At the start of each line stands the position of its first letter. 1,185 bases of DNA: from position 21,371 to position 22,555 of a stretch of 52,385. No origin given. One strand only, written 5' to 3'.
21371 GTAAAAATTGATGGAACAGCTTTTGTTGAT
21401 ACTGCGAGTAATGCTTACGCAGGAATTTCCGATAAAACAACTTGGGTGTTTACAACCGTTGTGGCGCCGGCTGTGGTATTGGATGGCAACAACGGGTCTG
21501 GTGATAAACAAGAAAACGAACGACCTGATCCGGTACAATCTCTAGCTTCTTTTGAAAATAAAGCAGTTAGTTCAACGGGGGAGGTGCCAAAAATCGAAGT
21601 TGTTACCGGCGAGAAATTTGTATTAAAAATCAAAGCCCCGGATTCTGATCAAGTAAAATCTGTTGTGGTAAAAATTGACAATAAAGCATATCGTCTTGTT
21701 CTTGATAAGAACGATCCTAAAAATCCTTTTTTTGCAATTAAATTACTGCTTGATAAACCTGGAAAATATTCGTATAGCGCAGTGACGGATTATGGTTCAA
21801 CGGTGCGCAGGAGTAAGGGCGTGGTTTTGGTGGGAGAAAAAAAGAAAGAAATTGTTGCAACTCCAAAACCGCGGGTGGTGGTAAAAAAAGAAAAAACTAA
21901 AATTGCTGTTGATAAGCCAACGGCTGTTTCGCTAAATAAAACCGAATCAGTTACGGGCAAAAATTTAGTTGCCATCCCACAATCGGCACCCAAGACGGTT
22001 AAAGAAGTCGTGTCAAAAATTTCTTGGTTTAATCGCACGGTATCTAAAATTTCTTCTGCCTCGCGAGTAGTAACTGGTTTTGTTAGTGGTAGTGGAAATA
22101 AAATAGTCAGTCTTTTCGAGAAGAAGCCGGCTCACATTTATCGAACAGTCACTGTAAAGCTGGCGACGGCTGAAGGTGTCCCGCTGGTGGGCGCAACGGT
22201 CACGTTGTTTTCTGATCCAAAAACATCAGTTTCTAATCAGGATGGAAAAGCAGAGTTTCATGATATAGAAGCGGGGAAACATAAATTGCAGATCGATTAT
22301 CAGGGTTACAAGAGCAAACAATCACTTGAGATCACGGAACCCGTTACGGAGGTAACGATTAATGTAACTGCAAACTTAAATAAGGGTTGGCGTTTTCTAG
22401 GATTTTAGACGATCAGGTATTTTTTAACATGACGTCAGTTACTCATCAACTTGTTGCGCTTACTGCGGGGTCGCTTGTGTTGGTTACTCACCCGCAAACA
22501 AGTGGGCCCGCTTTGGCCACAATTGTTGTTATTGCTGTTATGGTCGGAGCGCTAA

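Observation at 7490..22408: Two paralogous giant Ig-repeat surface proteins with different N-terminal sensor or adhesion domains and a shared C-terminal module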

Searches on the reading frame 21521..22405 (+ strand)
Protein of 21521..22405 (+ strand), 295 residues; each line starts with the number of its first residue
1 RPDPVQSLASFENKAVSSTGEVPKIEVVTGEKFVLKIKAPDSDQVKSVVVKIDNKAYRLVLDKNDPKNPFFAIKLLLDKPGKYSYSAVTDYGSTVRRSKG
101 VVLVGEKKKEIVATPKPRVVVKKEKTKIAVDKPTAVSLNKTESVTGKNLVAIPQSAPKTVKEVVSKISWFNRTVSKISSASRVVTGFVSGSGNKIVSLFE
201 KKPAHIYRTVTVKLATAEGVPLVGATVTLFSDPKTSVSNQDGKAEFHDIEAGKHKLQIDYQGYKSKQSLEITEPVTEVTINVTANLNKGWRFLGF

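Call 20: find_related_loci(query=A2, collection=genome_contigs, flank=10000)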
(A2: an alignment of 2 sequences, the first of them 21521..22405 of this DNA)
Query A2 (295 aa) in genome_contigs; peptide patterns used: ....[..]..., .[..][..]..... (x = any residue, [..] = any of these).
180 stretches matched a pattern, but none encodes a relative of the query by tblastn (E <= 1e-3).
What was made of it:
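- Tried and rejected: The first genome_contigs scan used patterns too specific to A and B and found nothing (call 20).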

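Call 27: search_protein_representatives(alignment_id=A2)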
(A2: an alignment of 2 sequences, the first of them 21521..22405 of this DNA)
Query: 2 sequences, 320 profile positions. Proteins with E-value up to 0.001 (for the whole library): 645; up to 1e-10: 43; up to 1e-30: 9. The best 150 are listed.
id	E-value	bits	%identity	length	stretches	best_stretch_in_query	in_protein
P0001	1.4e-181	619.1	-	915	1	1-313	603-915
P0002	8.3e-160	547.5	-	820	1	1-320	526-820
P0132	9.2e-74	264.8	-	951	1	1-317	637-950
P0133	1.4e-60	221.5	-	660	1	1-318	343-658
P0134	8.2e-55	202.6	-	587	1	2-314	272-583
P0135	1.0e-46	176.0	-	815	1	2-314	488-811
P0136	1.8e-46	175.2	-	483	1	19-320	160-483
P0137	3.7e-44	167.6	-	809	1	1-313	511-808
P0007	1.1e-31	126.5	-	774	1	192-317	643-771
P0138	4.3e-21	91.8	-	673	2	140-315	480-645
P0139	9.4e-21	90.6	-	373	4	241-292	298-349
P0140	1.6e-18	83.3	-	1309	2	229-314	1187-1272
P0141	8.1e-18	81.0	-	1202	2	220-315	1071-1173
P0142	2.0e-17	79.7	-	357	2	197-315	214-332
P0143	3.9e-17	78.8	-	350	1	187-316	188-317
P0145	4.0e-16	75.4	-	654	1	14-113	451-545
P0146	7.6e-16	74.5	-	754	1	26-119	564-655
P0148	9.3e-14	67.7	-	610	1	16-315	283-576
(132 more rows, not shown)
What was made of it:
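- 21521..22405 (+): B: C-module (aa 526-820). Ig-like domain about 545-632, disordered K-rich linker 633-728, CarboxypepD_reg 729-808, tail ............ The profile search places the module at the C-terminus in every full match (call 27).
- Tried and rejected: The exhaustive representative search (call 27) replaced it.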

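Call 28: search_protein_families(library=pfam, proteins=[P0132, P0133, P0134, P0135, P0136, P0137, P0148, P0138, P0145, P0146], max_evalue=0.001)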
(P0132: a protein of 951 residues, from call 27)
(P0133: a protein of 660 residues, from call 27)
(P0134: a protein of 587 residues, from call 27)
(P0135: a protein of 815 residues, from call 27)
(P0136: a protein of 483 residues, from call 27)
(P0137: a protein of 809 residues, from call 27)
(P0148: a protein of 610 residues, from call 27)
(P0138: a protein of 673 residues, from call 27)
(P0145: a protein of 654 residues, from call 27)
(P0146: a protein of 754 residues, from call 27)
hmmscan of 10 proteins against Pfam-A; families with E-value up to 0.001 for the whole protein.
P0132 (951 aa): 4 families
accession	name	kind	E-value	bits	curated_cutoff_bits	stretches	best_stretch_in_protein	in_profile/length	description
PF13205.12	Big_5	-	4.8e-57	191.6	23.6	4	505-617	1-105/105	Bacterial Ig-like domain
PF07691.17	PA14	-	2.3e-13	50.6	24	1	48-160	14-133/147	PA14 domain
PF13620.12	CarboxypepD_reg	-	2.4e-09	37.8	32.3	1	869-941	3-80/82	Carboxypeptidase regulatory-like domain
PF13715.12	CarbopepD_reg_2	-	9.3e-08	32.4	32.2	1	875-938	9-74/88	CarboxypepD_reg-like domain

P0133 (660 aa): 4 families
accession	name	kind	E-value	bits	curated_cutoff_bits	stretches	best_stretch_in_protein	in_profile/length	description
PF10102.14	DUF2341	-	3.8e-19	69.3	23.4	1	82-156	2-77/84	Domain of unknown function (DUF2341)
PF13620.12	CarboxypepD_reg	-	3.1e-09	37.5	32.3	1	581-645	8-79/82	Carboxypeptidase regulatory-like domain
PF13715.12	CarbopepD_reg_2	-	3e-07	30.8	32.2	1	581-646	8-75/88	CarboxypepD_reg-like domain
PF17802.7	SpaA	-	0.00063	20.3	23.1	0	576-622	5-57/91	Prealbumin-like fold domain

P0134 (587 aa): 3 families
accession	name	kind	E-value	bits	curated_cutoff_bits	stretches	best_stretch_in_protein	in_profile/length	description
PF13205.12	Big_5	-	8.2e-32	110.5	23.6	2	28-140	1-105/105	Bacterial Ig-like domain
PF13715.12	CarbopepD_reg_2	-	2.6e-07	31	32.2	1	511-576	9-74/88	CarboxypepD_reg-like domain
PF13620.12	CarboxypepD_reg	-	5e-06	27.2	32.3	1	509-567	7-72/82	Carboxypeptidase regulatory-like domain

P0135 (815 aa): 3 families
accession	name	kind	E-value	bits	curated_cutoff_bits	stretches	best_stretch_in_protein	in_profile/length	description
PF13205.12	Big_5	-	7.4e-14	52.8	23.6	1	357-469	1-105/105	Bacterial Ig-like domain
PF13715.12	CarbopepD_reg_2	-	2.3e-06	28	32.2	1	739-802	9-72/88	CarboxypepD_reg-like domain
PF13620.12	CarboxypepD_reg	-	7.3e-05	23.5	32.3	1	737-795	7-71/82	Carboxypeptidase regulatory-like domain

P0136 (483 aa): 2 families
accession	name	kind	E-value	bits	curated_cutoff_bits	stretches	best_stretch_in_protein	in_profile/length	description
PF13620.12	CarboxypepD_reg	-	7.7e-06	26.6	32.3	1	403-469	7-80/82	Carboxypeptidase regulatory-like domain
PF13715.12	CarbopepD_reg_2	-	0.00048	20.5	32.2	0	405-469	9-75/88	CarboxypepD_reg-like domain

P0137 (809 aa): 2 families
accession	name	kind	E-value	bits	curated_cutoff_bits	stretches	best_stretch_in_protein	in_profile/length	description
PF13715.12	CarbopepD_reg_2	-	9.4e-08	32.4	32.2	1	737-801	9-73/88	CarboxypepD_reg-like domain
PF13620.12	CarboxypepD_reg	-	6.2e-07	30.1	32.3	1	730-794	2-72/82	Carboxypeptidase regulatory-like domain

P0148 (610 aa): 3 families
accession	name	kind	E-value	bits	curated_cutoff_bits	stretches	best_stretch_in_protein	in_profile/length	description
PF13620.12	CarboxypepD_reg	-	3.5e-07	30.9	32.3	1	495-553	1-63/82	Carboxypeptidase regulatory-like domain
PF13715.12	CarbopepD_reg_2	-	0.00014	22.3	32.2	1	500-548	5-54/88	CarboxypepD_reg-like domain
PF17802.7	SpaA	-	0.00023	21.7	23.1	1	495-542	2-56/91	Prealbumin-like fold domain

P0138 (673 aa): 2 families
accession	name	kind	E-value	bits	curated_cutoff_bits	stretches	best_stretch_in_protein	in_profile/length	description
PF13620.12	CarboxypepD_reg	-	7e-06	26.7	32.3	1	567-623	4-64/82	Carboxypeptidase regulatory-like domain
PF13715.12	CarbopepD_reg_2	-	0.00032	21.1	32.2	0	571-623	8-60/88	CarboxypepD_reg-like domain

P0145 (654 aa): 0 families

P0146 (754 aa): 3 families
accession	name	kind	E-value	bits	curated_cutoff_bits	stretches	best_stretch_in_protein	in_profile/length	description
PF19077.6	Big_13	-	3.8e-16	59.9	27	2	445-519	24-102/102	Bacterial Ig-like domain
PF15418.12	DUF4625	-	2.9e-07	31.3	27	0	555-591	20-56/131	Domain of unknown function (DUF4625)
PF22352.2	K319L-like_PKD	-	0.00065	20.1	27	1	360-422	16-79/84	K319L-like, PKD domain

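Call 32: find_homologous_proteins(query=A2, max_evalue=0.00001)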
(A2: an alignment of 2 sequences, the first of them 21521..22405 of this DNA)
Query A2 (2 sequences): 6960 candidates shared short words with the query, none scored E <= 0.00001.
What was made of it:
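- Tried and rejected: find_homologous_proteins with the two-sequence C-module alignment returned no hit at all, not even the query proteins (call 32).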

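Call 35: find_encoding_contigs(protein=P0133, flank=10000, max_places=3)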
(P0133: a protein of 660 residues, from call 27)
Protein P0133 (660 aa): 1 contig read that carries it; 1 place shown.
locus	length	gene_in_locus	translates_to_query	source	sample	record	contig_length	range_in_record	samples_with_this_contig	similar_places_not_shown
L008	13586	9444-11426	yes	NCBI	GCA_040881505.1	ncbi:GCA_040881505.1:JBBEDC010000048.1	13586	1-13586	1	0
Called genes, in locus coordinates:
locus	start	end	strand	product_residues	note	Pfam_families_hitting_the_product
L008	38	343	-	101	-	PF05402:PqqD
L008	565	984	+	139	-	PF08818:DUF1801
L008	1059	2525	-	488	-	PF13687:DUF4153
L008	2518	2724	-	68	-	PF13443:HTH_26, PF01381:HTH_3 (weak)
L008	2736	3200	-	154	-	PF11188:DUF2975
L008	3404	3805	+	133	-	PF01451:LMWPc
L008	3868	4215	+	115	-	PF00581:Rhodanese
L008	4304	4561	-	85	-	-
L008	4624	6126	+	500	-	PF03116:NQR2_RnfD_RnfE, PF00175:NAD_binding_1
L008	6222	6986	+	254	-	-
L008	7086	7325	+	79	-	-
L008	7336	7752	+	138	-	-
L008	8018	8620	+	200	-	PF01872:RibD_C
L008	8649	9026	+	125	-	PF07237:DUF1428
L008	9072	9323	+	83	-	PF13376:OmdA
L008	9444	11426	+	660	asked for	PF10102:DUF2341, PF13620:CarboxypepD_reg, PF13715:CarbopepD_reg_2 (weak)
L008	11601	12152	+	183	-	PF08002:DUF1697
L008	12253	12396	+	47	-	-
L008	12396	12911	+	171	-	-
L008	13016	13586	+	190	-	?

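Call 36: find_encoding_contigs(protein=P0132, flank=10000, max_places=3)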
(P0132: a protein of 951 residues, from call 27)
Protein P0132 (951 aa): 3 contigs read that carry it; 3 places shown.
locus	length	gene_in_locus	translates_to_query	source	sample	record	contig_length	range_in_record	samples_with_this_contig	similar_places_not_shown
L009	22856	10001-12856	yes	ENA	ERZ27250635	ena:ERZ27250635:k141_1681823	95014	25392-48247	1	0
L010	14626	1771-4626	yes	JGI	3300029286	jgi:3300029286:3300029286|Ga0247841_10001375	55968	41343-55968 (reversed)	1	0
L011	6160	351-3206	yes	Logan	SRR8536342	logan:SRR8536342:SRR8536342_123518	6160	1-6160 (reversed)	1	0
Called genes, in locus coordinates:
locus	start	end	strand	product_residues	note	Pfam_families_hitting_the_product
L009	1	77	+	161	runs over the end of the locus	-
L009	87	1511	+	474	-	PF28123:DUF8370, PF28130:DUF8371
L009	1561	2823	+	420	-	-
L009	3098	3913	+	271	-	-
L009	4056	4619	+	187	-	-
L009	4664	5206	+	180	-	PF00300:His_Phos_1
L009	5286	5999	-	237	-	PF04545:Sigma70_r4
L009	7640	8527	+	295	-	-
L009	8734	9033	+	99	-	PF01022:HTH_5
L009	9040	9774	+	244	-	PF01135:PCMT, PF01209:Ubie_methyltran, PF13489:Methyltransf_23, PF05175:MTS, PF06325:PrmA, PF13847:Methyltransf_31, PF08241:Methyltransf_11, PF08242:Methyltransf_12, +6 more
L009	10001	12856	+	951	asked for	PF07691:PA14, PF13205:Big_5, PF13620:CarboxypepD_reg, PF13715:CarbopepD_reg_2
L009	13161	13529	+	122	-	-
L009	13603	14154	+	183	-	PF04542:Sigma70_r2, PF08281:Sigma70_r4_2, PF04545:Sigma70_r4 (weak)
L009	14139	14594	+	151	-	-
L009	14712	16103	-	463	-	-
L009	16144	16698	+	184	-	-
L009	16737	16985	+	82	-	PF17253:DUF5320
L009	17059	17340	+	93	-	PF02001:DUF134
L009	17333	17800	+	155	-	PF00293:NUDIX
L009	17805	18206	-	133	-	PF01475:FUR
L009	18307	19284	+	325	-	PF01297:ZnuA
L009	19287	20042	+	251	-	PF02463:SMC_N (faint), PF00005:ABC_tran, PF13401:AAA_22 (faint), PF13304:AAA_21 (weak)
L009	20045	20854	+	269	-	PF00950:ABC-3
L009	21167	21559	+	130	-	-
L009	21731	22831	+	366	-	PF03193:RsgA_GTPase, PF01926:MMR_HSR1 (weak)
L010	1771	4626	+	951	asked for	PF07691:PA14, PF13205:Big_5, PF13620:CarboxypepD_reg, PF13715:CarbopepD_reg_2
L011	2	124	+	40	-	?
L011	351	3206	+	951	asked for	PF07691:PA14, PF13205:Big_5, PF13620:CarboxypepD_reg, PF13715:CarbopepD_reg_2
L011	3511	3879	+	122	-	-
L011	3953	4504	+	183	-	PF04542:Sigma70_r2, PF08281:Sigma70_r4_2, PF04545:Sigma70_r4 (weak)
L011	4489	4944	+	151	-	-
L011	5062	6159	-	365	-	?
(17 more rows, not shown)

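Call 37: find_related_loci(query=A3, collection=genome_contigs, flank=10000)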
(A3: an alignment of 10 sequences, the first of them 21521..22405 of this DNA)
Query A3 (295 aa) in genome_contigs; peptide patterns used: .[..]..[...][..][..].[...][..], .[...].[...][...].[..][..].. (x = any residue, [..] = any of these).
29 stretches matched a pattern; 2 encode a relative of the query (tblastn E <= 1e-3); 2 distinct loci.
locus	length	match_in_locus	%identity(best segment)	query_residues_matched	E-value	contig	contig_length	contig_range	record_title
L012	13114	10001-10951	39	2-295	2e-56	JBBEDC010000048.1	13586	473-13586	MAG: Candidatus Andersenbacteria bacterium isolate LejiaF_48_14 Lejia_F_6376_length_13586_cov_9, whole genome shotgun se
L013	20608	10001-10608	58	243-295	1e-13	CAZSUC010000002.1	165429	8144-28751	MAG TPA_asm: uncultured Candidatus Saccharibacteria bacterium isolate SRP294416_co1_70 genome assembly, contig: NODE_50_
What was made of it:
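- On T9SS cargo (Por_Secre_tail C-terminal domain, PF18962): The nearest named relatives of the window are CPR MAGs (call 37).
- Tried and rejected: The second, with a 10-sequence alignment, found only the Andersenbacteria contig and a relic (call 37).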

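Call 41: predict_structure(alignment_id=A3)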
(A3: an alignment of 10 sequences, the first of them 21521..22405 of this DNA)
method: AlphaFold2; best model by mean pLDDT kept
length: 295 residues; sequences in the alignment: 10
mean_pLDDT: 67.0   pTM: 0.33
mean pLDDT of the five models: 67.0, 65.6, 65.3, 64.9, 64.0
residues with pLDDT >= 90: 42; 70-90: 125; 50-70: 24; < 50: 104
segments of 3 or more residues with pLDDT < 50: 1-19, 119-132, 134-198, 292-295
pLDDT, mean of each block of 10 residues (from residue 1): 39 40 76 84 89 90 84 87 90 86 76 52 37 38 39 42 35 39 39 44 72 87 90 86 89 88 86 79 75 44
secondary structure, 60 per line:
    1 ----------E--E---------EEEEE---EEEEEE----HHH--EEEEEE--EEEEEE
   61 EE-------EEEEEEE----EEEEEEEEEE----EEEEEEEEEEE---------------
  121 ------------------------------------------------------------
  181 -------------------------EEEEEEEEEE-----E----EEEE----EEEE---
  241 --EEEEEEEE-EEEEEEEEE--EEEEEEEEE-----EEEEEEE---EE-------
elements in order: E24-28 E32-37 E47-52 E55-62 E70-76 E81-90 E95-105 E206-215 E226-229 E234-237 E243-250 E252-260 E263-271 E277-283
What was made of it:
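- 21521..22405 (+): AlphaFold2 model: two beta-sandwiches with block pLDDT 76-90 and 72-90, and a linker with pLDDT below 50 (call 41).
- The predicted structure is two sandwiches joined by a disordered linker (call 41). Its linker and the conserved G/S/A-rich segment before the last domain are unmodelled (call 41).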

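Call 43: fold_search(model_id=the predicted structure, library=pdb)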
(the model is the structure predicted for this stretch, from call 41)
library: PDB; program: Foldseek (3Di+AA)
matches with E <= 10: 1951; with E <= 0.001: 50
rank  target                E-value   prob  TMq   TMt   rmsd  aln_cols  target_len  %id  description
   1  6fwv_A                1.1e-05  1.00  0.23  0.14  21.6       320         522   10  The Bacillus anthracis TIE protein (released 2018-08-08)
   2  6fwv_B                1.8e-05  1.00  0.23  0.14  21.6       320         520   10  The Bacillus anthracis TIE protein (released 2018-08-08)
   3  9m00_A                3.3e-05  1.00  0.20  0.18  16.5       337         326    9  Crystal Structure of the Basal pilin EbpB from Enterococcus faecalis with a partially disordered N-terminal domain. (released 2025-07-16)
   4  9k1u_B                8.2e-05  1.00  0.20  0.62   4.1        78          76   19  crystal structure of Rtks and Ppka complex (released 2025-10-22)
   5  6fwx_B                9.1e-05  1.00  0.23  0.33  17.6       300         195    8  Chimeric titin Z1Z2-Z1Z2 tandem (Z1212) functionalized with a GRGDS exogenous peptide from fibronectin (released 2019-03-27)
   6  9m00_B                1.1e-04  1.00  0.20  0.19  16.1       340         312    8  Crystal Structure of the Basal pilin EbpB from Enterococcus faecalis with a partially disordered N-terminal domain. (released 2025-07-16)
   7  9k1u_D                1.4e-04  1.00  0.20  0.62   3.9        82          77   22  crystal structure of Rtks and Ppka complex (released 2025-10-22)
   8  9hfj                  1.6e-04  1.00  0.21  0.66   3.1        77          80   22  Crystal structure of the NTE domain of SusCdex (BT3090) dextran transporter (released 2025-11-26)
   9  9lr7_D                1.6e-04  0.98  0.18  0.14  17.6       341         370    9  Crystal Structure of the Basal pilin EbpB from Enterococcus faecalis. (released 2025-07-16)
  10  9lj6                  1.8e-04  0.99  0.21  0.24  17.1       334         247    9  Crystal Structure of C-terminal rigid fragment containing middle and C-terminal domains of the Basal pilin EbpB from Ent (released 2025-07-16)
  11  6dms                  2.4e-04  1.00  0.22  0.10  20.2       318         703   10  Endo-fucoidan hydrolase MfFcnA4_H294Q from glycoside hydrolase family 107 (released 2018-10-03)
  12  2wwm_C                2.8e-04  1.00  0.21  0.54   4.1        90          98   18  Crystal structure of the Titin M10-Obscurin like 1 Ig complex in space group P1 (released 2010-02-16)
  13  2xy1                  2.8e-04  1.00  0.21  0.30  19.5       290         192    9  CRYSTAL STRUCTURE OF NCAM2 IG3-4 (released 2011-02-23)
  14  8cka_A                3.0e-04  1.00  0.25  0.15  24.8       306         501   10  Deinococcus radidurans HPI S-layer (released 2023-04-19)
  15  3lcy_C                3.0e-04  1.00  0.23  0.33  19.7       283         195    9  Titin Ig tandem domains A164-A165 (released 2011-05-25)
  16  1qmu_A                3.2e-04  1.00  0.23  0.18   2.9        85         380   18  Duck carboxypeptidase D domain II (released 2000-10-13)
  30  8s80_A                6.0e-04  0.96  0.19  0.25  17.6       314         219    8  Domains 4 and 5 of Sap S-layer protein from Bacillus anthracis (released 2024-11-20)
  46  8s80_F                8.8e-04  0.92  0.19  0.24  18.2       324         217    9  Domains 4 and 5 of Sap S-layer protein from Bacillus anthracis (released 2024-11-20)
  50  8s80_B                9.8e-04  0.95  0.19  0.25  18.4       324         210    9  Domains 4 and 5 of Sap S-layer protein from Bacillus anthracis (released 2024-11-20)
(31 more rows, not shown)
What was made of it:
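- On CarboxypepD_reg (PF13620) transthyretin-like sandwich: The AF2 sandwich has pLDDT 72-90 and matches carboxypeptidase D domain II (1qmu) and the SusC NTE (9hfj) (calls 41, 43).
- The fold matches are generic (call 43). Foldseek lists S-layer chains (D. radiodurans HPI 8cka, B. anthracis Sap 8s80) among many other Ig-fold matches (call 43). The structural matches are generic Ig folds, ranked alongside titin and pilins (call 43).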

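Call 65: find_encoding_contigs(protein=P0137, flank=8000, max_places=2)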
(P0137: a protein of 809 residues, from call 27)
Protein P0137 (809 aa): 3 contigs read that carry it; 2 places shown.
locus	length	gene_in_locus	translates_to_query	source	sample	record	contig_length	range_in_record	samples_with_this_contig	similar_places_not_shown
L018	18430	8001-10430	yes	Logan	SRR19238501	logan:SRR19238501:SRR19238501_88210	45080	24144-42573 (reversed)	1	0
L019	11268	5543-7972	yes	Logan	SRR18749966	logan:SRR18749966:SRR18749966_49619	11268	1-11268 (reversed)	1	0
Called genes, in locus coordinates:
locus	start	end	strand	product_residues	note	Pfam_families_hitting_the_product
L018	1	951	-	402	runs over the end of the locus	-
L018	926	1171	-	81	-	-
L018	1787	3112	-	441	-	-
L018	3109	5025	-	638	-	PF00145:DNA_methylase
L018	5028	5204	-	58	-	PF12728:HTH_17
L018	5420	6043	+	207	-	-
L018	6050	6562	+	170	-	-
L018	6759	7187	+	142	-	PF00903:Glyoxalase, PF06983:3-dmu-9_3-mt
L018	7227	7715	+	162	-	PF03073:TspO_MBR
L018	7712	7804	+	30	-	-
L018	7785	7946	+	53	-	PF07883:Cupin_2 (weak)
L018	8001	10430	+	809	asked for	PF13620:CarboxypepD_reg (weak), PF13715:CarbopepD_reg_2 (weak)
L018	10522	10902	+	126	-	-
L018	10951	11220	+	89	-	PF02583:Trns_repr_metal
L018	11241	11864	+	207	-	PF13628:DUF4142, PF03713:DUF305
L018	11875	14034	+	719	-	PF19335:HMBD, PF00122:E1-E2_ATPase, PF00702:Hydrolase, PF08282:Hydrolase_3 (faint)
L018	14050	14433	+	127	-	-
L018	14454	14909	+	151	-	PF08570:DUF1761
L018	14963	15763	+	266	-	PF00106:adh_short, PF01370:Epimerase (weak), PF08643:DUF1776 (faint), PF08659:KR (weak), PF13561:adh_short_C2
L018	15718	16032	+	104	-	PF13376:OmdA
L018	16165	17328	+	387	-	PF13784:Fic_N, PF02661:Fic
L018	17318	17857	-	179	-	-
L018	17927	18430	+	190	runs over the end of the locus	PF06821:Ser_hydrolase, PF00561:Abhydrolase_1 (faint)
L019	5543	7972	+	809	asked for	PF13620:CarboxypepD_reg (weak), PF13715:CarbopepD_reg_2 (weak)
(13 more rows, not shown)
